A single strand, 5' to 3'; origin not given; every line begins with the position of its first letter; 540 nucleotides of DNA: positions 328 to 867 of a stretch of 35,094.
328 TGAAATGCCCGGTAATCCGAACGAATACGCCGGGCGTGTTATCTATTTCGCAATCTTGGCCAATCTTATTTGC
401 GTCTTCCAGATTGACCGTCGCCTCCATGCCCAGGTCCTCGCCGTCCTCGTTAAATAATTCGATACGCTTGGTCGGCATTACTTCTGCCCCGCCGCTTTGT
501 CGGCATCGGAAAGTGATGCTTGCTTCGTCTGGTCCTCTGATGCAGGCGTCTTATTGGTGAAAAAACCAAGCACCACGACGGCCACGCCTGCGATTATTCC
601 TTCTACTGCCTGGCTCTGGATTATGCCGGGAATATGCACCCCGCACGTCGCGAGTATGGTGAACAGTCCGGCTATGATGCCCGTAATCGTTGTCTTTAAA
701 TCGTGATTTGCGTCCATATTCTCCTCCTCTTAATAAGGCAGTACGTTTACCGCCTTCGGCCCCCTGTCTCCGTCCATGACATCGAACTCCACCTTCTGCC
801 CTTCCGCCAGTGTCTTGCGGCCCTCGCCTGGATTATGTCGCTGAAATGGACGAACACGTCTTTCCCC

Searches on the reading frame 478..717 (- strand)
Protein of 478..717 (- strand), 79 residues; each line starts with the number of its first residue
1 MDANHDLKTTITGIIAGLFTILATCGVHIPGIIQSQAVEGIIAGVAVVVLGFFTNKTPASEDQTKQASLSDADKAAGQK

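Call 29: find_encoding_contigs(protein=window:478-717:-, flank=6000, max_places=8)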
Protein window:478-717:- (79 aa): 10 contigs read that carry it; 6 places shown.
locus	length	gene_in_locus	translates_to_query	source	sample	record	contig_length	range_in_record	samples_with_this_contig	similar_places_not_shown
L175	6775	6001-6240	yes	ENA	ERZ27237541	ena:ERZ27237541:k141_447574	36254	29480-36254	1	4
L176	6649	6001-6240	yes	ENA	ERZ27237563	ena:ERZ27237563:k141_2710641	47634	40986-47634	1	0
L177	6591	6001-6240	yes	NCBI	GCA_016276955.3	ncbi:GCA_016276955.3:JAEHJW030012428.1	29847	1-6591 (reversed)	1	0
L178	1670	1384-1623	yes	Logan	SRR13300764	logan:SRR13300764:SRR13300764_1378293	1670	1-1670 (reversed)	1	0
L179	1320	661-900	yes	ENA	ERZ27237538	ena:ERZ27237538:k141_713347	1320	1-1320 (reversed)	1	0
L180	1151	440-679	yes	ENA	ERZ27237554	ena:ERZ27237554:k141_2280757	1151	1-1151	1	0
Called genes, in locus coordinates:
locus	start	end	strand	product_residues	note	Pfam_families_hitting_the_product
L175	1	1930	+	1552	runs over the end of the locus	-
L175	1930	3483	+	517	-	-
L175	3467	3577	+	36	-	-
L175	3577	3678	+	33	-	-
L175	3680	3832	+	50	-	-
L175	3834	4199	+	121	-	-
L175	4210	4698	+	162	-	PF01464:SLT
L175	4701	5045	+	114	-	-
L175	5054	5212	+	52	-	-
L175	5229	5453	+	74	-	PF00313:CSD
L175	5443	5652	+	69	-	-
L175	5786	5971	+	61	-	PF00313:CSD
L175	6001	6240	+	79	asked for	-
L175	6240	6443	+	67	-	-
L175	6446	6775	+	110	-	?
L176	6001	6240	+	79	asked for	-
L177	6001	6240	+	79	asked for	-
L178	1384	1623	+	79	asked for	-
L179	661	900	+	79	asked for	-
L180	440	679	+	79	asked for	-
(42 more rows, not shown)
